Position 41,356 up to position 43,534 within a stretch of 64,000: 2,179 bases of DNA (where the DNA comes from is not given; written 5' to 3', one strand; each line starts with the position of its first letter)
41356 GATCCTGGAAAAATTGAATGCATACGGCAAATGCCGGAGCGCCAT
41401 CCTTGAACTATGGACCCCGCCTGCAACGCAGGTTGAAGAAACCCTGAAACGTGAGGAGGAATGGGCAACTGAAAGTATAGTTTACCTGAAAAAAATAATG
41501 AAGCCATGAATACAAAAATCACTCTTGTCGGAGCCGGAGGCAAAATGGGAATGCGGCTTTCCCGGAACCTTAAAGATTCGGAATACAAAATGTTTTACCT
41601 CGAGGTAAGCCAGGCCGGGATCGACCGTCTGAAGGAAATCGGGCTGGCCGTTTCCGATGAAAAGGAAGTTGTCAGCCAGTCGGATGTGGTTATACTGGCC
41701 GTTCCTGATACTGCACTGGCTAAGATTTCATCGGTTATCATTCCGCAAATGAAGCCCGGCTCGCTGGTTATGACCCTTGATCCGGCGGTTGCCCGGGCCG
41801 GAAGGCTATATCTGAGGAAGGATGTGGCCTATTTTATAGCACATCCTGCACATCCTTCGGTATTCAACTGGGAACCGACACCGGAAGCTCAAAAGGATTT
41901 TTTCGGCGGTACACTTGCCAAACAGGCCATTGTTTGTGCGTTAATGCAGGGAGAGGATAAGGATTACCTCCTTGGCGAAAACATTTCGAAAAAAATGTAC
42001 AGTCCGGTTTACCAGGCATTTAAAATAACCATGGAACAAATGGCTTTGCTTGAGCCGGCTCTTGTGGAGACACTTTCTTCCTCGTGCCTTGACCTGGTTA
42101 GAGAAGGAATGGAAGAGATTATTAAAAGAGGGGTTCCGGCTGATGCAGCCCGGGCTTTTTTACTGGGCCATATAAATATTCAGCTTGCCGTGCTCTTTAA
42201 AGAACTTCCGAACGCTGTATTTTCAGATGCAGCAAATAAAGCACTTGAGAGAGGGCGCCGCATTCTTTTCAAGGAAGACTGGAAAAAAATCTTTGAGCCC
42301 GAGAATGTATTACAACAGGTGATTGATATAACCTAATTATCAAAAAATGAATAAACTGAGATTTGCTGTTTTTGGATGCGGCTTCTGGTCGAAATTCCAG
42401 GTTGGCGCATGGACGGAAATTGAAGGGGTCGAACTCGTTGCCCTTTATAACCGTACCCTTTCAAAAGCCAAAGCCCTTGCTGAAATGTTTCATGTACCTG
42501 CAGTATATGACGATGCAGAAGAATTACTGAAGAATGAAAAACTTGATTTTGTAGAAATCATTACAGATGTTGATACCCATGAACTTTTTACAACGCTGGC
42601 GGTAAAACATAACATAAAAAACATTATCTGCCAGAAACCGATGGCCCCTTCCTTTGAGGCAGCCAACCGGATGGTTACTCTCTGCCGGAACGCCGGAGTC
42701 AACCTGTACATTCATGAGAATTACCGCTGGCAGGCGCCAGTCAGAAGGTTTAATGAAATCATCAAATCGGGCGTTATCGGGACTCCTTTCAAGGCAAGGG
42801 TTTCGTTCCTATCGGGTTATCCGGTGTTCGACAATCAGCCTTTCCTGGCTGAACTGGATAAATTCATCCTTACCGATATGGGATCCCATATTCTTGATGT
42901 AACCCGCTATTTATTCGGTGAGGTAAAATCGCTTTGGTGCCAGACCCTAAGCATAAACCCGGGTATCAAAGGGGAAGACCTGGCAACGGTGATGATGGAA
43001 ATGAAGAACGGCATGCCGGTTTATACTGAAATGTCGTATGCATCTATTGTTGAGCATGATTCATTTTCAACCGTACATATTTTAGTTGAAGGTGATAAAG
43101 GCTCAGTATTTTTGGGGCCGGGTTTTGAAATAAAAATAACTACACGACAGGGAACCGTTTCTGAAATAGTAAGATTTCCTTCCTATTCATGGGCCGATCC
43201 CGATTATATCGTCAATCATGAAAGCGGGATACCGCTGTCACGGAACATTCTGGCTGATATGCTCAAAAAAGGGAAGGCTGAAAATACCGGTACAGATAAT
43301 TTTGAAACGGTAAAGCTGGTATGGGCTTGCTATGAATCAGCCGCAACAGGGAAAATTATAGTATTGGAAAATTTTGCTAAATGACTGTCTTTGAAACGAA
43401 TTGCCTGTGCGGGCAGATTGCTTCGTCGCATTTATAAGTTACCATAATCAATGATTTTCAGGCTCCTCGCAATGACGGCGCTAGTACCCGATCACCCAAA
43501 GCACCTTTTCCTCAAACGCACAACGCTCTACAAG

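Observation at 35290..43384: Candidate D-apiose release, uptake and oxidation locus built around a GH140-like enzyme, outside any SusC/SusD PUL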

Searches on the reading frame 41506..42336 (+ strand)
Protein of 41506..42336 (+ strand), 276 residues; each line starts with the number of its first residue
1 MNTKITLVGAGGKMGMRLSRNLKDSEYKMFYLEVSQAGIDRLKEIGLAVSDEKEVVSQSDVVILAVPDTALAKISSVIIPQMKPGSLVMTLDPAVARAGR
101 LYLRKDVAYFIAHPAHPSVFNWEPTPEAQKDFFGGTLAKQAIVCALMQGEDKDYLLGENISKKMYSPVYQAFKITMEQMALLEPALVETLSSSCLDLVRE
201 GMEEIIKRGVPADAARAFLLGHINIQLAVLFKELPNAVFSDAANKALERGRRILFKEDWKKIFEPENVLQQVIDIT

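Call 3: search_protein_families(library=pfam, proteins=[window:41506-42336:+], max_evalue=0.01)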
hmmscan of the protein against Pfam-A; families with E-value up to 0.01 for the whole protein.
window:41506-42336:+ (276 aa): 6 families
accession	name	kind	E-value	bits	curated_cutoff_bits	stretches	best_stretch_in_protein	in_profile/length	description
PF16896.10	PGDH_C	-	6.1e-63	211.9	25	1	121-275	1-154/155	Phosphogluconate dehydrogenase (decarboxylating) C-term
PF07991.19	KARI_N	-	1e-07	32.1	20.6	1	2-107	4-110/165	Acetohydroxy acid isomeroreductase, NADPH-binding domain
PF03446.21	NAD_binding_2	-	1.1e-07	32.4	21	1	4-89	1-90/161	NAD binding domain of 6-phosphogluconate dehydrogenase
PF02826.25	2-Hacid_dh_C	-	0.0001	22.2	25.1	1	3-87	37-122/178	D-isomer specific 2-hydroxyacid dehydrogenase, NAD binding domain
PF03807.23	F420_oxidored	-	0.0003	21.8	21.6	1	4-88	1-88/94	NADP oxidoreductase coenzyme F420-dependent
PF01113.26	DapB_N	-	0.0038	17.7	25.6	1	4-63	2-72/124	Dihydrodipicolinate reductase, N-terminus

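Call 4: search_protein_families(library=ncbifam, proteins=[window:41506-42336:+], max_evalue=0.01)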
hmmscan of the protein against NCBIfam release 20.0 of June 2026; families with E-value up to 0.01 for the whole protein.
window:41506-42336:+ (276 aa): 16 families
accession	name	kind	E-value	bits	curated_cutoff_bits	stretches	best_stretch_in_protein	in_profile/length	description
NF006411.0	PRK08655.1-5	equivalog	4.8e-10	38.8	464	1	2-114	2-117/443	prephenate dehydrogenase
NF006408.0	PRK08655.1-2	equivalog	5e-08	32.1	422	1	2-115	6-124/441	prephenate dehydrogenase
NF006409.0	PRK08655.1-3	equivalog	1.1e-07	31.7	310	1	4-93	2-92/290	prephenate dehydrogenase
NF004017.0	PRK05479.1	equivalog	5.4e-07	28.6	336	1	3-89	18-105/337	ketol-acid reductoisomerase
NF005694.0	PRK07502.1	equivalog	6.1e-07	29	409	1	3-107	7-118/310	prephenate/arogenate dehydrogenase family protein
TIGR00465.1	ilvC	equivalog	1.1e-06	27.8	226.15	1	2-90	3-92/314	ketol-acid reductoisomerase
TIGR01505.1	tartro_sem_red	equivalog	1.3e-05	24.6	340.75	1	4-70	1-67/291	2-hydroxy-3-oxopropionate reductase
NF008592.0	PRK11559.1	equivalog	0.00012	21.5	397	1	1-88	1-92/296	2-hydroxy-3-oxopropionate reductase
TIGR00872.1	gnd_rel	equivalog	0.00043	19.6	297.2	1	4-89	2-90/299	phosphogluconate dehydrogenase (NAD(+)-dependent, decarboxylating)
NF003557.0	PRK05225.1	equivalog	0.00092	17.9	713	1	2-117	37-157/491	ketol-acid reductoisomerase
NF006410.0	PRK08655.1-4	equivalog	0.00094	18.1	498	1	4-115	6-122/446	prephenate dehydrogenase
NF005650.0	PRK07417.1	equivalog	0.0018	17.7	290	1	4-88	3-88/281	prephenate/arogenate dehydrogenase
TIGR01692.1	HIBADH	equivalog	0.0025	17.2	291.6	1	12-97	5-98/288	3-hydroxyisobutyrate dehydrogenase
NF043037.1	ThreonDh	equivalog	0.0034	16.8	350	1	2-95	2-102/297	L-threonate dehydrogenase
NF009714.1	PRK13243.1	equivalog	0.0049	16.2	455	1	5-85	153-233/332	glyoxylate reductase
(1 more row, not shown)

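Call 5: search_solved_structures(query=window:41506-42336:+, max_evalue=0.001)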
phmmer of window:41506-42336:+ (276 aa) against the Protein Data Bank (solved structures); distinct sequences matched with E-value up to 0.001: 6.
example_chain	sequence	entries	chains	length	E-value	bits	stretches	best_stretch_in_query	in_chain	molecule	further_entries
5t57_A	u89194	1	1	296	2.6e-87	295.6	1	1-275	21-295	Semialdehyde dehydrogenase NAD-binding protein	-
3c24_A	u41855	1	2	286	1.1e-64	221.6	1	5-270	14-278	Putative oxidoreductase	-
4ypo_A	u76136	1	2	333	1.7e-05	27.6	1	4-113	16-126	Ketol-acid reductoisomerase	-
4xiy_A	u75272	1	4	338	4.6e-05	26.2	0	3-89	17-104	Ketol-acid reductoisomerase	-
6jx2_A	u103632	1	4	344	0.00029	23.6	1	3-86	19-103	Ketol-acid reductoisomerase (NADP(+))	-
1np3_A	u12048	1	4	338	0.00032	23.4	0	3-89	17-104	Ketol-acid reductoisomerase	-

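Call 17: search_dna_similar(query=window:41506-42336:+, collection=plasmids, mode=protein, max_rows=25)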
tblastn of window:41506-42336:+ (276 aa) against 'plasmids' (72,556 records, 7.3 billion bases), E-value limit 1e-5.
Records with a match: 256; places in all: 259; records where one place covers at least 80% of the query: 256.
Best place of each record, by identity: <60% 256.
By first word of the organism name: Rhizobium 130; Sinorhizobium 75; Shinella 9; Roseibium 6; Burkholderia 4; Labrenzia 4; Ensifer 3; Cupriavidus 2; Caballeronia 2; Variovorax 2; and 15 more.
By predicted mobility (MOB-suite, as given by PLSDB): non-mobilizable 111; conjugative 82; mobilizable 63.
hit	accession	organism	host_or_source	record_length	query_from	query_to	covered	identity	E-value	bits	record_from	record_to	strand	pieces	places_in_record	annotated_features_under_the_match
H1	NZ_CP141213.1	Sinorhizobium meliloti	alfalfa,Isolate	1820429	3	276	99%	52.0%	1e-88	294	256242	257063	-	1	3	none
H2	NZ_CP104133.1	Sinorhizobium sp. K101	Phaseolus vulgaris,cell ...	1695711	3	276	99%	52.0%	2e-88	294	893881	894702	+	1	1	none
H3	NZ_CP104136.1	Sinorhizobium sp. C101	Phaseolus vulgaris,cell ...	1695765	3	276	99%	52.0%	2e-88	294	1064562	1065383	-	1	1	record has no annotation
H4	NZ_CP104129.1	Sinorhizobium sp. M103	Phaseolus vulgaris,cell ...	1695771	3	276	99%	52.0%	2e-88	294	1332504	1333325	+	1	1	none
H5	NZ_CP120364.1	Sinorhizobium kummerowiae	Kummerowia stipulacea,Pure culture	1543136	3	276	99%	52.0%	2e-88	293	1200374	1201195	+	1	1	none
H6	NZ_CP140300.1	Sinorhizobium kummerowiae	Kummerowia stipulacea,Pure culture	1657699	3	276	99%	52.0%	2e-88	293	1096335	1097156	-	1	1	none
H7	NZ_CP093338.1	Shinella sp. H4-D48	whole organism,grassland soil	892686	3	276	99%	51.6%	6e-89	295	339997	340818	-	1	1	phosphogluconate dehydrogenase C-terminal domain-containing protein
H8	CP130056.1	Sinorhizobium meliloti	Medicago,Cell culture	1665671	3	276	99%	51.6%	1e-66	300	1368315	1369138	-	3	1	none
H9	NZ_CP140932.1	Sinorhizobium medicae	Medicago lupulina,whole organism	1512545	3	276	99%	51.5%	1e-89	297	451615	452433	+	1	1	none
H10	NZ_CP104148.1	Sinorhizobium medicae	Trigonella foenum-graecum,cell culture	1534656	3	276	99%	51.5%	1e-89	297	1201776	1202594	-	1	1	none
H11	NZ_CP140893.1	Sinorhizobium medicae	Medicago lupulina,whole organism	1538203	3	276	99%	51.5%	1e-89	297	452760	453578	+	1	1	none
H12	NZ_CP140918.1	Sinorhizobium medicae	Medicago lupulina,whole organism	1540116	3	276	99%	51.5%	1e-89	297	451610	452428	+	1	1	none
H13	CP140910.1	Sinorhizobium medicae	Medicago lupulina,whole organism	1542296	3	276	99%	51.5%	1e-89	297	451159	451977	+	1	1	phosphogluconate dehydrogenase C-terminal domain-containing protein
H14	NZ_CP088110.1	Sinorhizobium medicae WSM1115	cell culture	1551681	3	276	99%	51.5%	1e-89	297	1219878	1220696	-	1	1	none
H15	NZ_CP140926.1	Sinorhizobium medicae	Medicago lupulina,whole organism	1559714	3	276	99%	51.5%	1e-89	297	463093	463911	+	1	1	none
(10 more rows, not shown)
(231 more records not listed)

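Call 19: get_annotated_region(hit=H7, flank=12000)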
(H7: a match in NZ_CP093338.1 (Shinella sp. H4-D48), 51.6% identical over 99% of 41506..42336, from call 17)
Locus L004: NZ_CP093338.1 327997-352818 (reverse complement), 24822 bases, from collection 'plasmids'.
description: Shinella sp. H4-D48 plasmid p1, complete sequence
organism: Shinella sp. H4-D48 (NCBI taxid 2925841)
taxonomy: Bacteria; Pseudomonadota; Alphaproteobacteria; Hyphomicrobiales; Rhizobiaceae; Shinella; Shinella sp. H4-D48
host: -; source: whole organism,grassland soil; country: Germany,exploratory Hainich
typing (MOB-suite, as given by PLSDB): non-mobilizable
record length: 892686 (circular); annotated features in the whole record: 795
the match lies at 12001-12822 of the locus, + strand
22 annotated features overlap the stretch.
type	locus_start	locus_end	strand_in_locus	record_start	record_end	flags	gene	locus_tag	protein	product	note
CDS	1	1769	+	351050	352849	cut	-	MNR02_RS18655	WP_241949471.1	NAD(P)/FAD-dependent oxidoreductase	-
CDS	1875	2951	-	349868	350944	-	ugpC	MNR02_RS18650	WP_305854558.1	sn-glycerol-3-phosphate ABC transporter ATP-binding protein UgpC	-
CDS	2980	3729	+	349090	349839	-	-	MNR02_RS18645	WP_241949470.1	GntR family transcriptional regulator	-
CDS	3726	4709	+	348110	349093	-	-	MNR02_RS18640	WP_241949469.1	alpha/beta hydrolase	-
CDS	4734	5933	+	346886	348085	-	-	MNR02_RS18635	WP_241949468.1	sugar ABC transporter substrate-binding protein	-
CDS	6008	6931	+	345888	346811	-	-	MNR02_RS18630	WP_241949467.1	sugar ABC transporter permease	-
CDS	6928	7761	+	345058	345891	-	-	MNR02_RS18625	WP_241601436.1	carbohydrate ABC transporter permease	GO:0008643 - carbohydrate transport [Evidence IEA]; GO:0055085 - transmembrane transport [Evidence IEA]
CDS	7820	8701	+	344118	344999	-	-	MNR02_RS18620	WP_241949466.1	sugar phosphate isomerase/epimerase family protein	-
CDS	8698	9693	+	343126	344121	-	-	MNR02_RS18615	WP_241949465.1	Gfo/Idh/MocA family oxidoreductase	-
CDS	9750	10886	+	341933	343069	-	-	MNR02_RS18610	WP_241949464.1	mannitol dehydrogenase family protein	-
CDS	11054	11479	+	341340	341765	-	-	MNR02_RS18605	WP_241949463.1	heme-binding protein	-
CDS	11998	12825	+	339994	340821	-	-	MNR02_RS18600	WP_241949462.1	phosphogluconate dehydrogenase C-terminal domain-containing protein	-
CDS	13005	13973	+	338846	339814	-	-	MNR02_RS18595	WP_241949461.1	TRAP transporter substrate-binding protein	-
CDS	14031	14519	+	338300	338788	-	-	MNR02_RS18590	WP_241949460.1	TRAP transporter small permease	-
CDS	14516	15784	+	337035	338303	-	-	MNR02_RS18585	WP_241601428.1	TRAP transporter large permease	GO:0008643 - carbohydrate transport [Evidence IEA]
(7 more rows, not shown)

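Call 86: search_solved_structures(query=window:41506-42336:+, max_evalue=1e-50, show_alignments=1)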
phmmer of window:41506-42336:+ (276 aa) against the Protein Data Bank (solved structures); distinct sequences matched with E-value up to 1e-50: 2.
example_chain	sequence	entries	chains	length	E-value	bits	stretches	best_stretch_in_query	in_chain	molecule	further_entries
5t57_A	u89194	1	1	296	2.6e-87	295.6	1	1-275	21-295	Semialdehyde dehydrogenase NAD-binding protein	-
3c24_A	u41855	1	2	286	1.1e-64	221.6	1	5-270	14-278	Putative oxidoreductase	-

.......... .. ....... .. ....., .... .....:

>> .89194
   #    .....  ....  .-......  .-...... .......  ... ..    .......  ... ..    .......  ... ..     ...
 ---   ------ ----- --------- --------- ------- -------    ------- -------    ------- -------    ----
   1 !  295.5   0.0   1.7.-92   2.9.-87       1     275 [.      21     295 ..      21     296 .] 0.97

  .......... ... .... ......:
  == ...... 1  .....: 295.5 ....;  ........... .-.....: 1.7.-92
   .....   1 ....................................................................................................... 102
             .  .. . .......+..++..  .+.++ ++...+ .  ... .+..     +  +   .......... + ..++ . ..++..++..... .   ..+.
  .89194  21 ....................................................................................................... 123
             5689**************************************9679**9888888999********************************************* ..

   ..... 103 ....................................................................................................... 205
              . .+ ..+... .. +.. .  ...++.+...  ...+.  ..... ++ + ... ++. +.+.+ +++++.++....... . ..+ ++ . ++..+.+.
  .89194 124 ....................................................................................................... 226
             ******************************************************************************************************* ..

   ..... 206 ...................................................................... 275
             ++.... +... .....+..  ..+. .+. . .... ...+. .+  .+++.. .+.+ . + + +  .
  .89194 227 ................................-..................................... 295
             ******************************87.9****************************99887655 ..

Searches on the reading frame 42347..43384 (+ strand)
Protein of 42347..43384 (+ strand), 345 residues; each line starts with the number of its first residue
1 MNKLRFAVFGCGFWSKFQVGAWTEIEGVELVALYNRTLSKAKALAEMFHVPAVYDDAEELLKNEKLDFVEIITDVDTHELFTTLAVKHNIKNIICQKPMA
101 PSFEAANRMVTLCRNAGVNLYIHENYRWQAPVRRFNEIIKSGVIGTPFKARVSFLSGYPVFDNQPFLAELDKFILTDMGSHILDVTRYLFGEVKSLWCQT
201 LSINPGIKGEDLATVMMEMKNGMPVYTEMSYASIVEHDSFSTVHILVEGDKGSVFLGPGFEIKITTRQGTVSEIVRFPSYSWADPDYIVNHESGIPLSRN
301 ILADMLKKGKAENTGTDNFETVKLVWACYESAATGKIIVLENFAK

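Call 3: search_protein_families(library=pfam, proteins=[window:42347-43384:+], max_evalue=0.01)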
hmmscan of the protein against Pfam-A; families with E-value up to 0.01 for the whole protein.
window:42347-43384:+ (345 aa): 5 families
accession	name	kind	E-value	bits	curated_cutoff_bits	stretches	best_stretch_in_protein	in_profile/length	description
PF01408.29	GFO_IDH_MocA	-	8.7e-22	78.5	24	1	4-121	1-117/120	Oxidoreductase family, NAD-binding Rossmann fold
PF22725.1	GFO_IDH_MocA_C3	-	6.9e-19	68.5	27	1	133-254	2-123/124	GFO/IDH/MocA C-terminal domain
PF02894.22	GFO_IDH_MocA_C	-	8.3e-12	45.8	22.9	1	137-336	2-214/218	Oxidoreductase family, C-terminal alpha/beta domain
PF03447.22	NAD_binding_3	-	0.0068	17.5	24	0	27-121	21-114/116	Homoserine dehydrogenase, NAD binding domain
PF19051.5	GFO_IDH_MocA_C2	-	0.0084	16.1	23.3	0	175-264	86-168/254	Oxidoreductase family, C-terminal alpha/beta domain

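Call 4: search_protein_families(library=ncbifam, proteins=[window:42347-43384:+], max_evalue=0.01)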
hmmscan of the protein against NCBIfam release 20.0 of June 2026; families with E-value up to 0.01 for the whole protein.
window:42347-43384:+ (345 aa): 10 families
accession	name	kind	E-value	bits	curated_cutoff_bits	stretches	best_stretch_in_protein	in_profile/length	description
TIGR04380.1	myo_inos_iolG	equivalog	8.1e-22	77.5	355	1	4-256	2-252/330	inositol 2-dehydrogenase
NF040723.1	UDP-GlcNAcDh_Arch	equivalog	1.1e-20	74.4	450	1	4-223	1-209/302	UDP-N-acetylglucosamine 3-dehydrogenase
NF041392.1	XylDh_Gfo6_Halo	equivalog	1.8e-19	69.8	350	1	3-267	16-288/350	D-xylose 1-dehydrogenase Gfo6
NF052479.1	LevoglcsnDh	equivalog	6.6e-18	64.5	650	1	37-200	45-212/386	levoglucosan dehydrogenase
NF008607.0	PRK11579.1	subfamily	3.5e-12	46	330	1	2-218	3-217/346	oxidoreductase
NF007574.0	PRK10206.1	equivalog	9.3e-10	38.1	352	1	41-194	41-191/345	oxidoreductase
NF052679.1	InsChiInosDhIolG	equivalog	7.1e-09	35.1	540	1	4-154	3-155/343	bifunctional inositol 2-dehydrogenase/D-chiro-inositol 1-dehydrogenase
NF058563.1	BT_2159_fam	equivalog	1.9e-05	23.8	650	1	40-199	36-193/350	disaccharide 3-dehydrogenase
NF058561.1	BT_2158_fam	equivalog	0.00037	19.2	750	1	23-147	52-177/487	glycoside 3-dehydrogenase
NF009830.0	PRK13304.1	equivalog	0.0079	15.7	267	0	4-72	2-68/265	aspartate dehydrogenase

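Call 71: search_solved_structures(query=window:42347-43384:+, max_evalue=1e-10)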
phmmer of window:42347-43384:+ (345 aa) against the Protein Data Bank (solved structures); distinct sequences matched with E-value up to 1e-10: 12.
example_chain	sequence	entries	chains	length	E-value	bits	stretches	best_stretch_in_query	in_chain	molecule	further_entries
5uhw_A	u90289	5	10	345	3.3e-73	250.1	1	1-338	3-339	Oxidoreductase protein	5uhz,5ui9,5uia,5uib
1zh8_A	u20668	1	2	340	2e-19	73.3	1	2-232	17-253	oxidoreductase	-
8w9s_A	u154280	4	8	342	5.8e-16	61.9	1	3-196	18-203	NADH-dependent dihydrogenase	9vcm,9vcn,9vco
9m37_A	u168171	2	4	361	4.4e-15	59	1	4-264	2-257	P581a DgpA2 and isoorientin complex structure | Gfo/Idh/MocA family protein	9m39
5a02_A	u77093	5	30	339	6.6e-15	58.4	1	3-193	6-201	ALDOSE-ALDOSE OXIDOREDUCTASE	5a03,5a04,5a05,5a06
3q2k_A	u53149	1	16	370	7.6e-15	58.2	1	3-260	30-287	oxidoreductase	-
9m3d_B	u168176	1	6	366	1.8e-14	57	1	1-194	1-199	DgpA1 from W974-1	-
3ezy_A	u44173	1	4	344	2e-14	56.9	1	4-259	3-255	Dehydrogenase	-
6nor_A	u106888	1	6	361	1.1e-13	54.4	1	3-338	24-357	Putative NAD dependent dehydrogenase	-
3evn_A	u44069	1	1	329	2.6e-13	53.2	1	28-225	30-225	Oxidoreductase, Gfo/Idh/MocA family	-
3e18_A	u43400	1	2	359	3.3e-12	49.6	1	3-233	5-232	oxidoreductase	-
2glx_A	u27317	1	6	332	7e-11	45.2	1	18-190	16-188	1,5-anhydro-D-fructose reductase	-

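Call 72: find_homologous_proteins(query=window:42347-43384:+, max_evalue=1e-20)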
Query window:42347-43384:+ (345 aa): 4604 proteins with E <= 1e-20 among 6469 candidates; the best 120 are listed.
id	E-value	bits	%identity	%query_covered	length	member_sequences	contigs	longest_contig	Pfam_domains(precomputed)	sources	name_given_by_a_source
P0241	1.4e-232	789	100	100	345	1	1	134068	PF01408.29,PF22725.2,PF02894.23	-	-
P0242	2.9e-202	689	86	100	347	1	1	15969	PF01408.29,PF22725.2,PF02894.23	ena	-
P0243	1.7e-197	674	84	99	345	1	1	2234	PF01408.29,PF22725.2,PF02894.23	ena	-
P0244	4.9e-197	672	82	100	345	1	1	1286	PF01408.29,PF22725.2,PF02894.23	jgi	jgi:D-apiose dehydrogenase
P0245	1.5e-196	670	85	98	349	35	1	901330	PF01408.29,PF22725.2,PF02894.23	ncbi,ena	-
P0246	4.1e-196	669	82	100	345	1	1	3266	PF01408.29,PF22725.2,PF02894.23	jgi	jgi:predicted dehydrogenase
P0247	6.0e-196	669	84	98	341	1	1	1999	PF01408.29,PF22725.2,PF02894.23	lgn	-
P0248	1.9e-195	667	83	100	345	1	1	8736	PF01408.29,PF22725.2,PF02894.23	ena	-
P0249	2.0e-195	667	83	100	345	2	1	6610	PF01408.29,PF22725.2,PF02894.23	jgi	jgi:predicted dehydrogenase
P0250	6.7e-195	665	83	100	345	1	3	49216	PF01408.29,PF22725.2,PF02894.23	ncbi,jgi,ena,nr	ncbi:MAG TPA: Gfo/Idh/MocA family oxidoreductase [Bacteroidales bacterium]|nr:Gfo/Idh/MocA family ox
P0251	8.7e-195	665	83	100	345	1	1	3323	PF01408.29,PF22725.2,PF02894.23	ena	-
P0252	1.3e-194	664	82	100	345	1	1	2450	PF01408.29,PF22725.2,PF02894.23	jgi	-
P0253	1.4e-194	664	83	99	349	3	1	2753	PF01408.29,PF22725.2,PF02894.23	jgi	jgi:predicted dehydrogenase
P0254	1.7e-194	664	83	100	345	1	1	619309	PF01408.29,PF22725.2,PF02894.23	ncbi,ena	-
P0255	3.3e-194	663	82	100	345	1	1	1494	PF01408.29,PF22725.2,PF02894.23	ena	-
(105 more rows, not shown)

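Call 87: search_solved_structures(query=window:42347-43384:+, max_evalue=1e-50, show_alignments=1)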
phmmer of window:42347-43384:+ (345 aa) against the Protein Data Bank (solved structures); distinct sequences matched with E-value up to 1e-50: 1.
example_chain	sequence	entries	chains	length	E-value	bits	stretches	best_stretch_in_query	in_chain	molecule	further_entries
5uhw_A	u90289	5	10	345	3.3e-73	250.1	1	1-338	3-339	Oxidoreductase protein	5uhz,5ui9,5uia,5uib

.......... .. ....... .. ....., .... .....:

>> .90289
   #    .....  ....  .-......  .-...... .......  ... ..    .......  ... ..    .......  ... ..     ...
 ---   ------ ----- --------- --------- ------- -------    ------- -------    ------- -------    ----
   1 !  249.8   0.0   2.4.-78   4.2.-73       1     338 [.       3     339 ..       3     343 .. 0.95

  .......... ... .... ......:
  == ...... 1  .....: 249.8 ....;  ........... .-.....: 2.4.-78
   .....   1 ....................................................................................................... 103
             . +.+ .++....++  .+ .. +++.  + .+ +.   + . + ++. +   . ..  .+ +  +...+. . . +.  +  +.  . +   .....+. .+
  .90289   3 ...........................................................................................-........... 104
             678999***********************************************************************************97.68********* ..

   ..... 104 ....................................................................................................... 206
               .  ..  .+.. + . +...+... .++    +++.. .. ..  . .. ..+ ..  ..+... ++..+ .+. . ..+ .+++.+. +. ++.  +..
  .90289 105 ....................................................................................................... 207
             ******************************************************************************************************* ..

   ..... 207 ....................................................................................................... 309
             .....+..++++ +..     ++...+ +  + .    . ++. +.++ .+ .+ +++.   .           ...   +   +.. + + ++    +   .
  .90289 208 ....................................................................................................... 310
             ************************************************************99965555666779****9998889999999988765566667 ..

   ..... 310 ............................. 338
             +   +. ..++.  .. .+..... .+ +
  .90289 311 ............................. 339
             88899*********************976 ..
